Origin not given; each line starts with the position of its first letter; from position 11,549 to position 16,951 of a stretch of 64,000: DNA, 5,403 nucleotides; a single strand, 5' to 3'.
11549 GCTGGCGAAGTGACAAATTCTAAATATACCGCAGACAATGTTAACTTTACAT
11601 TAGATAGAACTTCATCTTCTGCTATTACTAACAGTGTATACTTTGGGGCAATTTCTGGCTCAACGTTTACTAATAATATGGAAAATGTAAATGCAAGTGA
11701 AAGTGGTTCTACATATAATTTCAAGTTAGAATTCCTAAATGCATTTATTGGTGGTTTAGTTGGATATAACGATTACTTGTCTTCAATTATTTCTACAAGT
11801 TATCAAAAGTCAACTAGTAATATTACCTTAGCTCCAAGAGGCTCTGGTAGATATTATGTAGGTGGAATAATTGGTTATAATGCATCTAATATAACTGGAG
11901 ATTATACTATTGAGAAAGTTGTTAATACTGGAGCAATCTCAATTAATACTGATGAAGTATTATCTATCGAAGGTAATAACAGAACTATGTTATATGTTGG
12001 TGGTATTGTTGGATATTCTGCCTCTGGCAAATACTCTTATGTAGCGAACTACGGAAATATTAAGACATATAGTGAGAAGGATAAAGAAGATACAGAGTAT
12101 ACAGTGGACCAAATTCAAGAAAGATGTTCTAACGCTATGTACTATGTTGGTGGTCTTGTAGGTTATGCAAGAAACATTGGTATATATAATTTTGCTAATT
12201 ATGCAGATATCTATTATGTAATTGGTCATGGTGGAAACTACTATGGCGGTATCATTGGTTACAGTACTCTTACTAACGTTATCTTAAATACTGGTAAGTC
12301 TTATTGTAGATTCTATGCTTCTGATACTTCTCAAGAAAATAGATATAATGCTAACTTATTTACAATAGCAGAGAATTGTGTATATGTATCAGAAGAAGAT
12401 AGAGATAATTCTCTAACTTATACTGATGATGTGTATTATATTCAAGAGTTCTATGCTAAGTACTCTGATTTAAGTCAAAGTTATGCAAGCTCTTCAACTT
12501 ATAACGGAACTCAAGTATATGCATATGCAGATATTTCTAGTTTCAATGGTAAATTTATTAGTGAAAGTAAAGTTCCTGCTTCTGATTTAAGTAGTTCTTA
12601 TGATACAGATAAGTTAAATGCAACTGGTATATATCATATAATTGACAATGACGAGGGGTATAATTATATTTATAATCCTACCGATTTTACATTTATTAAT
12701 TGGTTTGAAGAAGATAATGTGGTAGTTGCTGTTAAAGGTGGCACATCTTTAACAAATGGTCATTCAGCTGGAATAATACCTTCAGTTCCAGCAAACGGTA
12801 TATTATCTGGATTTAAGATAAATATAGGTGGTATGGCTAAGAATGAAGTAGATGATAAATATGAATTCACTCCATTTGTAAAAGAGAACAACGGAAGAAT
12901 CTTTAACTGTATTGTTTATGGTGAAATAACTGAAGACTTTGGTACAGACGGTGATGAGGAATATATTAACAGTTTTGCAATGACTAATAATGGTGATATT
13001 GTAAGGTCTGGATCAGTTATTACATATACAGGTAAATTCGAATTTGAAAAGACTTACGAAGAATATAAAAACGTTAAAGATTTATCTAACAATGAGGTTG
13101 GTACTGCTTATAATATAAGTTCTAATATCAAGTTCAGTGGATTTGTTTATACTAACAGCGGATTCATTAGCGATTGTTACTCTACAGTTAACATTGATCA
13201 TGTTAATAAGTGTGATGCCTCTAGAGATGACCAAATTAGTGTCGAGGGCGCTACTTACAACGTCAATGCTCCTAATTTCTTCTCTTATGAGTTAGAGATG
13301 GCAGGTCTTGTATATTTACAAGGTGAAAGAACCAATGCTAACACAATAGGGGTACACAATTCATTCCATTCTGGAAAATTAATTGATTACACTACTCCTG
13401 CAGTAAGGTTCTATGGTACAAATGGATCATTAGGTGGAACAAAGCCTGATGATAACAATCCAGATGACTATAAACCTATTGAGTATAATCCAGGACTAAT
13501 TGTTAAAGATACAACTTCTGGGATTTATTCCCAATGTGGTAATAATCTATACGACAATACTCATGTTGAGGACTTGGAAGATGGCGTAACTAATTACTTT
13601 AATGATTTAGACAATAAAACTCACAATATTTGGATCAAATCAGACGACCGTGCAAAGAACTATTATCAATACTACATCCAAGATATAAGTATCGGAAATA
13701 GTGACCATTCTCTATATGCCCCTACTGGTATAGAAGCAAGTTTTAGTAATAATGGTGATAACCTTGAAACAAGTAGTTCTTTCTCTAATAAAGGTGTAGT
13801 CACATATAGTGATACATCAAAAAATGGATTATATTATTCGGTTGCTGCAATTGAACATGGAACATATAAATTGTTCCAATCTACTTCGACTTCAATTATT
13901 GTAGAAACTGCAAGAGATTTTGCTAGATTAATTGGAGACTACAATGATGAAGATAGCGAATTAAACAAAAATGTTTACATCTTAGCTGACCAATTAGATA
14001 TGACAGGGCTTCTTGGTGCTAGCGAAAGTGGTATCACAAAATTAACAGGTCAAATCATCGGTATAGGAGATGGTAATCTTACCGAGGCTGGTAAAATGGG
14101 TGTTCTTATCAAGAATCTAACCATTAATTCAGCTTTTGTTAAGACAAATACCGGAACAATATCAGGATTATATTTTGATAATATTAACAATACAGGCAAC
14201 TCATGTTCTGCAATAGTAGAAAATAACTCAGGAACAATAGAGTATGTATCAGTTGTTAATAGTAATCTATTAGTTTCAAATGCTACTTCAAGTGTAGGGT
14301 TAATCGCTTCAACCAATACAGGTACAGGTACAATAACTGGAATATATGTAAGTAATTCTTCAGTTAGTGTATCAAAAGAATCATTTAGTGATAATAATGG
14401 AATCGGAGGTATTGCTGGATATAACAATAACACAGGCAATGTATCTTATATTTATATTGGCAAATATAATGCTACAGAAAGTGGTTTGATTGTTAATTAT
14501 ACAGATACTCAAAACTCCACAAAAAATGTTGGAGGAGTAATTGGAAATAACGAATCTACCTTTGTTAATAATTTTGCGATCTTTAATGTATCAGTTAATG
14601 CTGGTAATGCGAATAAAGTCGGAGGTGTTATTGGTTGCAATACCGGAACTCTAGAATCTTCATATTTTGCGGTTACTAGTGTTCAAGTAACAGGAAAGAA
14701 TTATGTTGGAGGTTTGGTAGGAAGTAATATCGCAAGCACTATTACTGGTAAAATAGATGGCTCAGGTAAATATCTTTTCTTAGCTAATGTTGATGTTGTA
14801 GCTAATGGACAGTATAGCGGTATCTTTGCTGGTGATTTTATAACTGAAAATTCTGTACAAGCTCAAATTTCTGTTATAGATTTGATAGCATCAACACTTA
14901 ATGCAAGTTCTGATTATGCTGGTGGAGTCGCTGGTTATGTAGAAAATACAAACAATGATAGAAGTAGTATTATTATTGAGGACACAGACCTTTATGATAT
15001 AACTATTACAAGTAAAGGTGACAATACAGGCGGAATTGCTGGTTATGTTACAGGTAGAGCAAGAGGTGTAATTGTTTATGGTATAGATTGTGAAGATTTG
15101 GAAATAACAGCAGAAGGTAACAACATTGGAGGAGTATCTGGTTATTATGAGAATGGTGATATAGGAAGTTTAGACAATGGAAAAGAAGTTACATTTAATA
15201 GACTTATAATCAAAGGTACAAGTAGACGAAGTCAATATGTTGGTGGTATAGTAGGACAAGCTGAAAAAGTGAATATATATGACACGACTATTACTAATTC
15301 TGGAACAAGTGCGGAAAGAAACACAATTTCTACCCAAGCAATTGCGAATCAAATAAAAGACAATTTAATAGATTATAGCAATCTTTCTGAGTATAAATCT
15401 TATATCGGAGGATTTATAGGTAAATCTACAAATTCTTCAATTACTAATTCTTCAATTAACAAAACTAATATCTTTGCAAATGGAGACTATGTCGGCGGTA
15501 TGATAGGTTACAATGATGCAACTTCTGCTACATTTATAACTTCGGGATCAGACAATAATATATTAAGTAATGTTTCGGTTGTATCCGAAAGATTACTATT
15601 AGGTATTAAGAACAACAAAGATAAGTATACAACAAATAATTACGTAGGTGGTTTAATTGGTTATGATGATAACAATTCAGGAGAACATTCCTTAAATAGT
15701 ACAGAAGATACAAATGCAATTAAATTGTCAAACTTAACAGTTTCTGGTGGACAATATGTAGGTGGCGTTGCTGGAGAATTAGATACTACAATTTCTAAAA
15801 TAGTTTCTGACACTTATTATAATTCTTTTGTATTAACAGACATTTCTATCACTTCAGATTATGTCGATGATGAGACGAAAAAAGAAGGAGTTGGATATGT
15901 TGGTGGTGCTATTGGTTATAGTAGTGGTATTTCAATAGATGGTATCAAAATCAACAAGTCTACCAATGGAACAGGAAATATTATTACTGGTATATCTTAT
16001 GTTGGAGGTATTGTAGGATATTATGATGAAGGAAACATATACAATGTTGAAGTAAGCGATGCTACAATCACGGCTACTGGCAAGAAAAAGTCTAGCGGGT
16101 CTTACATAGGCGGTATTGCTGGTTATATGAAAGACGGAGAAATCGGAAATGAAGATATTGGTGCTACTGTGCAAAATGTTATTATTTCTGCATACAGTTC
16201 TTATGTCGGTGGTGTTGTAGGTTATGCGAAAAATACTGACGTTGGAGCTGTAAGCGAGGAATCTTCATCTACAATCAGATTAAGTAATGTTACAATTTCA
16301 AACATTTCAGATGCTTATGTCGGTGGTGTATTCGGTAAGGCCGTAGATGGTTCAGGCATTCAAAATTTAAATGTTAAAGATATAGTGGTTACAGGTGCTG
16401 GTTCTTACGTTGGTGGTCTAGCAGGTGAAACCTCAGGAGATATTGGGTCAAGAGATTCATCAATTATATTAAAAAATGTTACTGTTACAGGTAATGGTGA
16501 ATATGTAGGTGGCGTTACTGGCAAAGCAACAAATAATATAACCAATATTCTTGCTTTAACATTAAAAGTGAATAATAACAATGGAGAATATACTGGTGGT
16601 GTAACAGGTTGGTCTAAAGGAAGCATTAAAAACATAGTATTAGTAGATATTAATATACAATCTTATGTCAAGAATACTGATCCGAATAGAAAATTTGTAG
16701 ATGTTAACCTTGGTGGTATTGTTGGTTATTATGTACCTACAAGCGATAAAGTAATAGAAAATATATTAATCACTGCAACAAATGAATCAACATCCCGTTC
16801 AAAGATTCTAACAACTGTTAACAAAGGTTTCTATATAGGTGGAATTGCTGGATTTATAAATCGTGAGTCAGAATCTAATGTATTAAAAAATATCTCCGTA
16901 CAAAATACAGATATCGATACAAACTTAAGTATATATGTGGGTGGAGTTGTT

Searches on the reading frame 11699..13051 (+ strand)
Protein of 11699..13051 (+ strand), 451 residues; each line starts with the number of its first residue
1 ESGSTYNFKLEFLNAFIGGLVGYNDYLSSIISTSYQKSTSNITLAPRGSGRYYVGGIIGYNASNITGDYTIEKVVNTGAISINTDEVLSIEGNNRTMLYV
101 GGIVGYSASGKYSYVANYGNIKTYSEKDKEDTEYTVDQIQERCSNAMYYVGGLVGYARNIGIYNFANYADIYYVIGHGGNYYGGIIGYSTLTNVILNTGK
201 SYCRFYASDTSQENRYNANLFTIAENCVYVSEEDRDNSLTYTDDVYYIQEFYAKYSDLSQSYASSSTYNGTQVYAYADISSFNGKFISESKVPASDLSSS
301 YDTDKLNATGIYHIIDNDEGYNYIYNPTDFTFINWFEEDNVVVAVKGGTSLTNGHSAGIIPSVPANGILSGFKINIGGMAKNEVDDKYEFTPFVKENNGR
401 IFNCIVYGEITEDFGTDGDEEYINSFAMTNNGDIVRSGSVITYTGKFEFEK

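Call 106: search_protein_families(library=pfam, proteins=[window:11699-13051:+], max_evalue=0.01)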
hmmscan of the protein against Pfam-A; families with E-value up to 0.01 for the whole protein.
window:11699-13051:+ (451 aa): 1 family
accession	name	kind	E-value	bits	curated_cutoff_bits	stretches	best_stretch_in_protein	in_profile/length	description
PF07581.17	Glug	-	0.00018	22.1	20.5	0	50-66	1-19/28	The GLUG motif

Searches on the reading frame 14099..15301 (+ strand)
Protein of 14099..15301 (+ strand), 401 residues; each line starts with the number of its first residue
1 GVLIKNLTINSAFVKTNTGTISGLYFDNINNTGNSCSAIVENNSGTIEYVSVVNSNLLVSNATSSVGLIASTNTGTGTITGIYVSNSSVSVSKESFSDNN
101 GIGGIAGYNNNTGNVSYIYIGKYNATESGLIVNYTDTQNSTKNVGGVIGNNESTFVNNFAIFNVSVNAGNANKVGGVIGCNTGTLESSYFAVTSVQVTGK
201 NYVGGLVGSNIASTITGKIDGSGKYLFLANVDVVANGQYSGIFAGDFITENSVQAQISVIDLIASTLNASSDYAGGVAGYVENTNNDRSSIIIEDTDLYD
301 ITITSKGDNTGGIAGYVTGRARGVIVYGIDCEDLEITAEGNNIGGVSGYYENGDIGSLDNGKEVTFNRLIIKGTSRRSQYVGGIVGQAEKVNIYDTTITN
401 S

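Call 73: search_protein_families(library=pfam, proteins=[window:14099-15301:+], max_evalue=1)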
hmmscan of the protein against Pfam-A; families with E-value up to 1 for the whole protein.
window:14099-15301:+ (401 aa): 1 family
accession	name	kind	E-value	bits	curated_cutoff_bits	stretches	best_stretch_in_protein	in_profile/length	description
PF07581.17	Glug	-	0.0003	21.5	20.5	2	173-195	4-21/28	The GLUG motif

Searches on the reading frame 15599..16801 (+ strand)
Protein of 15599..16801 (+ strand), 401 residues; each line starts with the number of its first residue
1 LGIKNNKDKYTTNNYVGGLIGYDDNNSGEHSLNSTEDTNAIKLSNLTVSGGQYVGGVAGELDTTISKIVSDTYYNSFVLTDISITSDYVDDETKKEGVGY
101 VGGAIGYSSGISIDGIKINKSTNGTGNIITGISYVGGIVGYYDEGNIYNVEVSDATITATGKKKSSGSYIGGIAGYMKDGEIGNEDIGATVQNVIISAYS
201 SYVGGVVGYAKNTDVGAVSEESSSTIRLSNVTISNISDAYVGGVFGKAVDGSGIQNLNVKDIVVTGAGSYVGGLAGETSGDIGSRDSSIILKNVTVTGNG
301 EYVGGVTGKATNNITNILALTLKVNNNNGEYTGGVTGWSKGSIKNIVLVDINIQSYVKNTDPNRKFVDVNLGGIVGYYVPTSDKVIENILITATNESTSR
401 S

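Call 73: search_protein_families(library=pfam, proteins=[window:15599-16801:+], max_evalue=1)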
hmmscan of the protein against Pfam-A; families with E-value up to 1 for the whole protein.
window:15599-16801:+ (401 aa): 1 family
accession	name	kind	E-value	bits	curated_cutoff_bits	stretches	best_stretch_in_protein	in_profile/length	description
PF07581.17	Glug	-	1.3e-07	32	20.5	2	133-158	3-28/28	The GLUG motif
